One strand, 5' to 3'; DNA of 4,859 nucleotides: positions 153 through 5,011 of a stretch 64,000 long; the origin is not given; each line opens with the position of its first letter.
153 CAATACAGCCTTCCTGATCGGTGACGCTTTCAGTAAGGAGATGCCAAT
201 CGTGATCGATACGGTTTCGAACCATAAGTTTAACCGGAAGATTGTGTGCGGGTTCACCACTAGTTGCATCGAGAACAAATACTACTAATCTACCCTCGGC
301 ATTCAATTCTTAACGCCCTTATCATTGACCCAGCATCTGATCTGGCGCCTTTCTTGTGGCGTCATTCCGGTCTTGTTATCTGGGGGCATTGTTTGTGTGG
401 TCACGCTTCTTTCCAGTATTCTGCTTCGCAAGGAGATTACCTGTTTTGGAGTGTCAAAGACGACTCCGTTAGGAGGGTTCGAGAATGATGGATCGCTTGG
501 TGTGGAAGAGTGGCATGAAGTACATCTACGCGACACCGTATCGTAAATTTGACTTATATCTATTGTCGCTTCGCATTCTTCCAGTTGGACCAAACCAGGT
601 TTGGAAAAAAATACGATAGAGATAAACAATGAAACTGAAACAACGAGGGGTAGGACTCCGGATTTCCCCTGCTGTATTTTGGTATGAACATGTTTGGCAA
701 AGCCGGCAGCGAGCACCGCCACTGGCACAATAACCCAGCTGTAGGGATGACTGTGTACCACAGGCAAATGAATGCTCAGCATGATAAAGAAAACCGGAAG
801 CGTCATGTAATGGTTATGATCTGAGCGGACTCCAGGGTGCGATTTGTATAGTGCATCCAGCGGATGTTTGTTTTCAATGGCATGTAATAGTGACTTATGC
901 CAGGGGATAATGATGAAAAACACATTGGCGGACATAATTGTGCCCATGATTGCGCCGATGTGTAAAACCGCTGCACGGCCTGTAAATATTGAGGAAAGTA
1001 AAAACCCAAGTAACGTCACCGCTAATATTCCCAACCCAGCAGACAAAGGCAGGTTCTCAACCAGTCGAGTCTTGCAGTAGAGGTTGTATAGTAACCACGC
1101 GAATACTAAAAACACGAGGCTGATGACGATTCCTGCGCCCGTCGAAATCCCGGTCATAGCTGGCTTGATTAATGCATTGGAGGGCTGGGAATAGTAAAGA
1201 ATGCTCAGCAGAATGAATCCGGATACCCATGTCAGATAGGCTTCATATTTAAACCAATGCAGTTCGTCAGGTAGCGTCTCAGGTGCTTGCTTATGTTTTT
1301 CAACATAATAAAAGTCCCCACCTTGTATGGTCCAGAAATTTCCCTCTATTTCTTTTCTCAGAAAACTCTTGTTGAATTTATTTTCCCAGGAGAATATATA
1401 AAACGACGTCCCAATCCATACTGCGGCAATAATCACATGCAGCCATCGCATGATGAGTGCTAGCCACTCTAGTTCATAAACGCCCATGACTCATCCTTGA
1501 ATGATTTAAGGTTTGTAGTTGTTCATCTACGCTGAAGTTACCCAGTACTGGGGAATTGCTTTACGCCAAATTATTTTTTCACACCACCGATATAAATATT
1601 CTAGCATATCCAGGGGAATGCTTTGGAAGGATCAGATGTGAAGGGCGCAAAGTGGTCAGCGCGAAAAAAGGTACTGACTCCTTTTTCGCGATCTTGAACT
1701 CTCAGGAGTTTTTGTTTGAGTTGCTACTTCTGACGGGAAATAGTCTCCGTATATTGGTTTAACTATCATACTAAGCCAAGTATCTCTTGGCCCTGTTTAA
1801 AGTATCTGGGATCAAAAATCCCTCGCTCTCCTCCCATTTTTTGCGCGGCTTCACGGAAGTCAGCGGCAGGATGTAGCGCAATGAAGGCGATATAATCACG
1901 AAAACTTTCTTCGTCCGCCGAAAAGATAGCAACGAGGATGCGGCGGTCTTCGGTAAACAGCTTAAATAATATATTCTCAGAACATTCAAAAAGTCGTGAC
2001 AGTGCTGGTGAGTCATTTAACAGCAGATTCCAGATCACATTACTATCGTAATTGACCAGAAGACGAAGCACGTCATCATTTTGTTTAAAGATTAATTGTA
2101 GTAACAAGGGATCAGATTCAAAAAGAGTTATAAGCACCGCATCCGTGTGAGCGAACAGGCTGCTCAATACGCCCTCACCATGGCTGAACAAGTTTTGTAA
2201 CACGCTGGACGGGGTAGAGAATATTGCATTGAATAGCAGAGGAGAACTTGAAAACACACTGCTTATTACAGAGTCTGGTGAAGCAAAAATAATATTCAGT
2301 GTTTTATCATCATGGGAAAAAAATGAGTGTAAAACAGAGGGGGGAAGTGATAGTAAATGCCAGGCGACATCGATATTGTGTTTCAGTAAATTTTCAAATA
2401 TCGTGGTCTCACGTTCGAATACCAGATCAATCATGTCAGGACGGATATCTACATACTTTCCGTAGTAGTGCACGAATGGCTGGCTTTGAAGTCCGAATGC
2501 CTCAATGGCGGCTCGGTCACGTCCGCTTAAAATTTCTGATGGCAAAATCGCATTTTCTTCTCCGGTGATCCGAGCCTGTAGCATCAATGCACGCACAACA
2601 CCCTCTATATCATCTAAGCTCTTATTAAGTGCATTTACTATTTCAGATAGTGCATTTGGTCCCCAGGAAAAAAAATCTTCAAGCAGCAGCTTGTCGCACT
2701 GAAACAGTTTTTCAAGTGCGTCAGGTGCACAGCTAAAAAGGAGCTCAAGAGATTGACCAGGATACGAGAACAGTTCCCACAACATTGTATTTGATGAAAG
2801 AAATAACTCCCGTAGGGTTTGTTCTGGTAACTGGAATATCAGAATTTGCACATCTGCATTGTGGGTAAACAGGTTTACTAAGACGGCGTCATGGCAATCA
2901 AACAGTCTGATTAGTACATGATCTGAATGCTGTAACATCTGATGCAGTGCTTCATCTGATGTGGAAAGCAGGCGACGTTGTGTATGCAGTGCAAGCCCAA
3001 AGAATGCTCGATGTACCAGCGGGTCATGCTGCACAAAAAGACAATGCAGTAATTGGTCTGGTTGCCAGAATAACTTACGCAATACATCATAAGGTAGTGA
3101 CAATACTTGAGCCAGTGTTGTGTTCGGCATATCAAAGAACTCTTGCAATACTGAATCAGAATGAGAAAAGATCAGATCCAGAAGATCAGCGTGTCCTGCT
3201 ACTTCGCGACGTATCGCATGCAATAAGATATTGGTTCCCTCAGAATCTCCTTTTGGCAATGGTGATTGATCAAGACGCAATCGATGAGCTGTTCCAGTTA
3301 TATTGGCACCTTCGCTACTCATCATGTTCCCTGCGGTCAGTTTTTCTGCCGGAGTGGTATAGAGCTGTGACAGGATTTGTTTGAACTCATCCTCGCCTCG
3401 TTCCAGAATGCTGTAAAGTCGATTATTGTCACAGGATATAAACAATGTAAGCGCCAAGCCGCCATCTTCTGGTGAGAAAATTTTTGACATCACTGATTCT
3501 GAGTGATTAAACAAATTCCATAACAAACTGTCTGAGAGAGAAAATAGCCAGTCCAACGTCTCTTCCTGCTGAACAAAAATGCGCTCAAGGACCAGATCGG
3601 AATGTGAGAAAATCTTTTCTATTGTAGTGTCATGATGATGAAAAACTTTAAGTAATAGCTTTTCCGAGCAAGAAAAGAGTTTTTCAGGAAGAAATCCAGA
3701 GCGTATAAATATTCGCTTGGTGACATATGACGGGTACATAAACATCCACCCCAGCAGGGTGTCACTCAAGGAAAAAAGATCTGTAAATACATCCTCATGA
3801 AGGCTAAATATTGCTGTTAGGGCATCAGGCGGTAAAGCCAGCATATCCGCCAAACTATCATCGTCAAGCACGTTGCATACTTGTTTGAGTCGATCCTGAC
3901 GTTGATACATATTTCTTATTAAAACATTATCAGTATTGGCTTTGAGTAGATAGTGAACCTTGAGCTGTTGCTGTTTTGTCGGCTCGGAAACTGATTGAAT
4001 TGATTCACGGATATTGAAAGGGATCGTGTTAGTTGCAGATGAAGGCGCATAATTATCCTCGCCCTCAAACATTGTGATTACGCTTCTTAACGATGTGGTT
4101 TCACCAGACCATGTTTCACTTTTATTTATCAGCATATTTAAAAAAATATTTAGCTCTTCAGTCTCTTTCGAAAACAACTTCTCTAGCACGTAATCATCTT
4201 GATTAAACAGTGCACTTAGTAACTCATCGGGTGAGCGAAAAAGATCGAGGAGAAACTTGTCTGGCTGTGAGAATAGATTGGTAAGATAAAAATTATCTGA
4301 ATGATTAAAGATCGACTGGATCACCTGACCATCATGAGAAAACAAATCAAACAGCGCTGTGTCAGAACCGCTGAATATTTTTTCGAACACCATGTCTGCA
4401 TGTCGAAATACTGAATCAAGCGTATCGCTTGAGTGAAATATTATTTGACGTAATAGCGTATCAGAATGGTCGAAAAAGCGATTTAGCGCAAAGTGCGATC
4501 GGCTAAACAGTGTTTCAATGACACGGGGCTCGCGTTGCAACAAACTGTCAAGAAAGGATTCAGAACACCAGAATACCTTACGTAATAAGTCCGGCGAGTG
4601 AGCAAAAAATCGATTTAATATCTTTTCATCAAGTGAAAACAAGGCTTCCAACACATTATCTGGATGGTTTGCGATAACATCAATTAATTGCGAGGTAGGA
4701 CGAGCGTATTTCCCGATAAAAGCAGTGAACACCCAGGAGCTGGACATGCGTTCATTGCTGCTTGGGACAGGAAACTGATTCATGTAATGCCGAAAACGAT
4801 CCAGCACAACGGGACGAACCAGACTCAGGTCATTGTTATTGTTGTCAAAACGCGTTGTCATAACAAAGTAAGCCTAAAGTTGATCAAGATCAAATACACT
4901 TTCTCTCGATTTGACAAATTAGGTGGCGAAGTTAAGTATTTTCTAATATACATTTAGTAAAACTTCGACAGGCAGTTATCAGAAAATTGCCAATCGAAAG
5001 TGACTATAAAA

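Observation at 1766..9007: Family 2A encapsulin locus without any known cargo enzyme: shell gene flanked by a giant repeat protein, an orphan disordered protein and a thiol-redox module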

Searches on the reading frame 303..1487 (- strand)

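Call 3: search_protein_families(library=pfam, proteins=[window:303-1487:-], max_evalue=0.01)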
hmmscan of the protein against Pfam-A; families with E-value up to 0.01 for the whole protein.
window:303-1487:- (394 aa): 1 family
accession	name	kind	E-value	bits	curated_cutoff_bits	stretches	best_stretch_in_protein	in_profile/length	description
PF06181.16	Urate_ox_N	-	2.2e-85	287.1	26.9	1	5-293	3-292/295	Urate oxidase N-terminal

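Call 4: search_protein_families(library=ncbifam, proteins=[window:303-1487:-], max_evalue=0.01)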
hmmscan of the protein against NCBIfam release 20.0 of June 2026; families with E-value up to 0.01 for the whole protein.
window:303-1487:- (394 aa): 1 family
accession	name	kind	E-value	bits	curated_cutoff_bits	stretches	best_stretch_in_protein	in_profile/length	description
NF003001.0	PRK03784.1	equivalog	0.0017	17.6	334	1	103-192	85-167/332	vitamin B12 ABC transporter permease BtuC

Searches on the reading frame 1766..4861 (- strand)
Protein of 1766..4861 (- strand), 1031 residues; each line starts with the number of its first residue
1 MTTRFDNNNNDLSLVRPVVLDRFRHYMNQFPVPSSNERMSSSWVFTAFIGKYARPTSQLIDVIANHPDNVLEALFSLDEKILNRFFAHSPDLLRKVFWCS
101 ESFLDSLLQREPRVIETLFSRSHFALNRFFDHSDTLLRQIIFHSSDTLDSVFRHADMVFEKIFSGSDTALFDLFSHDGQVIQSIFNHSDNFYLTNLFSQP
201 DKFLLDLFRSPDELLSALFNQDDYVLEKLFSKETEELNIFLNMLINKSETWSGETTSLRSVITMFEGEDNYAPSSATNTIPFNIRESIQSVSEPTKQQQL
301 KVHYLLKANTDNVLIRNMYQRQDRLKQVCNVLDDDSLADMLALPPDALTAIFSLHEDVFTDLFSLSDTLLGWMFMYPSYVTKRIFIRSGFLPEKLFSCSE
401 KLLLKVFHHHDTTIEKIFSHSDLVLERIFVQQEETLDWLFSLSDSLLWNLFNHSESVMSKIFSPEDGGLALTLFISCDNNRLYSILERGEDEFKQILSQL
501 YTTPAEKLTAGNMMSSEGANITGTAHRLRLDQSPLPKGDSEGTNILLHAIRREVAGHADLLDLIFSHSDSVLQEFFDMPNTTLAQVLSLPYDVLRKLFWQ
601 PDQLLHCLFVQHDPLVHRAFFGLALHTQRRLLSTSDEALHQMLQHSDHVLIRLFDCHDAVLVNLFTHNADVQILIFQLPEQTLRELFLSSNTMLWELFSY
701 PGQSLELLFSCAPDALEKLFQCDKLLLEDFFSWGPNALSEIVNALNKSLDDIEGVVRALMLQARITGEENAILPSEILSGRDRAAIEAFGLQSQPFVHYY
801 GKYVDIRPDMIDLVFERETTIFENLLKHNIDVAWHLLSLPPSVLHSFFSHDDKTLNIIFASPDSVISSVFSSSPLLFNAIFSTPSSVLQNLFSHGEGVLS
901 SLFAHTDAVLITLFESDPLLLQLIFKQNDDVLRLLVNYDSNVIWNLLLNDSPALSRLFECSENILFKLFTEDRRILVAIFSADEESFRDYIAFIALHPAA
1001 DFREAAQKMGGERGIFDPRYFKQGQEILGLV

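Call 3: search_protein_families(library=pfam, proteins=[window:1766-4861:-], max_evalue=0.01)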
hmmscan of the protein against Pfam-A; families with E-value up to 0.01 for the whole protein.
window:1766-4861:- (1031 aa): 0 families

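Call 4: search_protein_families(library=ncbifam, proteins=[window:1766-4861:-], max_evalue=0.01)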
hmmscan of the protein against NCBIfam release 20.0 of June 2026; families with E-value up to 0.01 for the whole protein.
window:1766-4861:- (1031 aa): 0 families

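Call 29: find_homologous_proteins(query=window:1766-4861:-, max_evalue=0.001)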
Query window:1766-4861:- (1031 aa): 6 proteins with E <= 0.001 among 8000 candidates.
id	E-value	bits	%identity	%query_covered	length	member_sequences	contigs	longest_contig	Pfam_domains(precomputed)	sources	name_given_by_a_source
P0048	0.0e+0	1060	48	99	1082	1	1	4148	-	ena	-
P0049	0.0e+0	1052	50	99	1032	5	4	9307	-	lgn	-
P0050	0.0e+0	1020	47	99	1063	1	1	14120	-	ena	-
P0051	0.0e+0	1020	47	99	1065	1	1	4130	-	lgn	-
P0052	0.0e+0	1020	46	99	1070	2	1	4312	-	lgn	-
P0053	0.0e+0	1016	47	99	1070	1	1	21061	-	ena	-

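Call 31: find_encoding_contigs(protein=P0053, flank=10000, max_places=2)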
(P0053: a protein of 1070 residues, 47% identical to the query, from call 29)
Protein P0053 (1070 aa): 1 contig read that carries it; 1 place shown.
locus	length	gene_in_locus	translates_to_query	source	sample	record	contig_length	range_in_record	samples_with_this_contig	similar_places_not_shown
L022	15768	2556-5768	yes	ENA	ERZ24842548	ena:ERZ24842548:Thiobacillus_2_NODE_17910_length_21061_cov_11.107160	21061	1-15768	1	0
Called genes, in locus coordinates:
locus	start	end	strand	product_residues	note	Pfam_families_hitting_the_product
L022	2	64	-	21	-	?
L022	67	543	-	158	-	PF14340:DUF4395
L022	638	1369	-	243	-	-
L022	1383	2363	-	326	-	PF19307:SrpI-like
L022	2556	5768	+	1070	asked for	-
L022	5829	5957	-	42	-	-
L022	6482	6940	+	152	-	PF01584:CheW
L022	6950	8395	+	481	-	PF01739:CheR, PF08241:Methyltransf_11 (faint), PF08242:Methyltransf_12 (faint), PF13649:Methyltransf_25 (faint), PF13428:TPR_14 (faint), PF00515:TPR_1 (faint), PF07719:TPR_2 (faint), PF13414:TPR_11 (weak), +2 more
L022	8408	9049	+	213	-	PF01584:CheW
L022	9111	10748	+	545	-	PF12729:4HB_MCP_1, PF00672:HAMP, PF00015:MCPsignal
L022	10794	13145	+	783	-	PF01627:Hpt, PF02518:HATPase_c, PF01584:CheW, PF00072:Response_reg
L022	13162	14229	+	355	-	PF00072:Response_reg, PF01339:CheB_methylest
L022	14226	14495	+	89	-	-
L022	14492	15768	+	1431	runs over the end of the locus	PF00072:Response_reg, PF13185:GAF_2, PF13492:GAF_3 (weak), PF08448:PAS_4 (weak), PF00512:HisKA, PF02518:HATPase_c, PF00072:Response_reg, PF01627:Hpt, +6 more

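Call 32: find_encoding_contigs(protein=P0050, flank=10000, max_places=2)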
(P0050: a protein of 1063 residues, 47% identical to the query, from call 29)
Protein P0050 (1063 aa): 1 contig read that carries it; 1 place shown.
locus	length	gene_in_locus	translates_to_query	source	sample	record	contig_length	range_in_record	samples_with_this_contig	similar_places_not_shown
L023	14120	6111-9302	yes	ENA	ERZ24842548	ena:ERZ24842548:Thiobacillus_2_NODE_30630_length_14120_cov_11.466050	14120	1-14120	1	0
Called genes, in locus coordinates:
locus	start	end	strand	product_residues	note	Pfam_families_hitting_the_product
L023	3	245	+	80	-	?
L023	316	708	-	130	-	PF03625:DUF302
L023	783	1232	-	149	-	PF13442:Cytochrome_CBB3, PF00034:Cytochrom_C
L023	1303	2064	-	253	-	PF14451:Ub-Mut7C, PF02597:ThiS (faint), PF01927:Mut7-C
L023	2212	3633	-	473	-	PF00890:FAD_binding_2 (faint), PF01266:DAO (faint), PF03486:HI0933_like (faint), PF07992:Pyr_redox_2, PF13738:Pyr_redox_3, PF00070:Pyr_redox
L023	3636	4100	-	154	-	PF14340:DUF4395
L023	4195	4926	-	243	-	-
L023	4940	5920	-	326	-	PF19307:SrpI-like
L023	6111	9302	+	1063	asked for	-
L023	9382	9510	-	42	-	-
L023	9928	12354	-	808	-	PF00487:FA_desaturase, PF01569:PAP2 (weak)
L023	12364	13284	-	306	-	PF00355:Rieske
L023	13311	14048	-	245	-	PF08332:CaMKII_AD, PF13577:SnoaL_4 (faint), PF12680:SnoaL_2, PF14534:DUF4440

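Call 55: predict_structure(alignment_id=A2)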
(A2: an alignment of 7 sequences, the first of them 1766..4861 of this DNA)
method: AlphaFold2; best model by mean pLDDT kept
length: 1031 residues; sequences in the alignment: 7
mean_pLDDT: 47.7   pTM: 0.27
mean pLDDT of the five models: 47.7, 47.3, 45.2, 44.5, 43.1
residues with pLDDT >= 90: 0; 70-90: 0; 50-70: 445; < 50: 586
segments of 3 or more residues with pLDDT < 50: 1-23, 29-65, 189-206, 229-233, 235-240, 242-284, 305-320, 330-347, 371-390, 408-563, 566-568, 654-660, 688-705, 709-750, 752-782, 784-786, 791-815, 828-830, 837-842, 872-875, 965-982, 990-1004, 1010-1031
pLDDT, mean of each block of 10 residues (from residue 1): 32 38 48 45 40 41 49 53 51 57 63 57 59 61 62 58 53 55 52 42 47 51 50 48 45 37 34 37 52 53 47 44 51 47 45 56 55 43 43 52 51 46 44 46 43 40 39 37 40 37 33 30 36 39 41 42 48 52 55 50 53 52 52 53 54 48 51 57 52 47 49 47 43 42 45 44 36 44 48 42 38 49 51 48 54 57 54 53 60 56 54 56 55 55 53 50 47 44 47 44 47 41 39 37
secondary structure, 60 per line:
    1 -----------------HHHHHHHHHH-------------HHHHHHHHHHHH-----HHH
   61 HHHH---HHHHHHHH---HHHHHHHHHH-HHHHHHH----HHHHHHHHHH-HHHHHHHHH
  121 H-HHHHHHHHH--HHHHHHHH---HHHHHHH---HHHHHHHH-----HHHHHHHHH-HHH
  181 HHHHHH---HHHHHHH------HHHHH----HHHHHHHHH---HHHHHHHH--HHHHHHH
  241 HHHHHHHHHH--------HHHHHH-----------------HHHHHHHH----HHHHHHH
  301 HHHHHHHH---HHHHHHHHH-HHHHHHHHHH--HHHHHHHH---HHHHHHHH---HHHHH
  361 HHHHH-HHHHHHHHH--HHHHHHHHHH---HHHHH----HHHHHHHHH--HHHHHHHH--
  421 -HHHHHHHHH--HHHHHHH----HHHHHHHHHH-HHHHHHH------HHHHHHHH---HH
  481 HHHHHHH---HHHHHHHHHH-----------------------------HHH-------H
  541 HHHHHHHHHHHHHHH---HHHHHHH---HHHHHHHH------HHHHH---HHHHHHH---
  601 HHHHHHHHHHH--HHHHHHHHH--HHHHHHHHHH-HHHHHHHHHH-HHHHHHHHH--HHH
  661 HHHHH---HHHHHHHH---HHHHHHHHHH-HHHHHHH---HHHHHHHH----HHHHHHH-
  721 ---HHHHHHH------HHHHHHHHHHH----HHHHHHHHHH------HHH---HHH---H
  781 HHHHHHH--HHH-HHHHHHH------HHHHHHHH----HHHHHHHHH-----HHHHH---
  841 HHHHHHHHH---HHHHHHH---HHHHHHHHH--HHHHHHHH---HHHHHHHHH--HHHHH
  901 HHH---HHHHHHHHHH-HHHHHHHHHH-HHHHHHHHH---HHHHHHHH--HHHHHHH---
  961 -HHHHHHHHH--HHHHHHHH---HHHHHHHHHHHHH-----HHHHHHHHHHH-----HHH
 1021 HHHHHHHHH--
elements in order (helices of 4 or more, strands of 3 or more residues): H18-27 H41-52 H58-64 H68-75 H79-88 H90-96 H101-110 H112-121 H123-131 H134-141 H145-151 H155-162 H168-176 H178-186 H190-196 H203-207 H212-220 H224-231 H234-250 H259-264 H282-289 H294-308 H312-320 H322-331 H334-341 H345-352 H356-365 H367-375 H378-387 H391-395 H400-408 H411-418 H422-430 H433-439 H444-453 H455-461 H468-475 H479-487 H491-500 H540-555 H559-565 H569-576 H583-587 H591-597 H601-611 H614-622 H625-634 H636-645 H647-655 H658-665 H669-676 H680-689 H691-697 H701-708 H713-719 H724-730 H737-747 H752-761 H780-787 H794-800 H807-814 H819-827 H833-837 H841-849 H853-859 H863-871 H874-881 H885-893 H896-903 H907-916 H918-927 H929-937 H941-948 H951-957 H962-970 H973-980 H984-996 H1002-1012 H1018-1029

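Call 65: search_protein_representatives(alignment_id=A2)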
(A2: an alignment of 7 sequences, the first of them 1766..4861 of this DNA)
Query: 7 sequences, 1071 profile positions. Proteins with E-value up to 0.001 (for the whole library): 22; up to 1e-10: 4; up to 1e-30: 2. The best 22 are listed.
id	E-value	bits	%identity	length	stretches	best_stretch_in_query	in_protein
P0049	0.0e+00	1811.7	-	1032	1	49-1070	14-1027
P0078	1.2e-124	433.7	-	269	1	1-264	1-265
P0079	2.5e-11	58.5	-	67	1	1003-1065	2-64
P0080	8.6e-11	56.8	-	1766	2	112-223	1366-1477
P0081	2.6e-08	48.5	-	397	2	93-188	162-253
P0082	1.2e-07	46.4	-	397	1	68-278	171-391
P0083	1.7e-07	45.8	-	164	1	115-191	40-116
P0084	9.0e-07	43.4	-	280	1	881-1008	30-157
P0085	1.2e-06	43.0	-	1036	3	103-272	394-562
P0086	1.3e-06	42.9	-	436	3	104-190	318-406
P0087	2.4e-06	42.1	-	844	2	95-310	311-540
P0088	5.7e-06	40.8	-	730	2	128-267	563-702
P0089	2.1e-05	38.9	-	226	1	81-177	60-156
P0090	3.4e-05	38.2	-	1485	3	90-272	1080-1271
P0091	9.9e-05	36.7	-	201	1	96-191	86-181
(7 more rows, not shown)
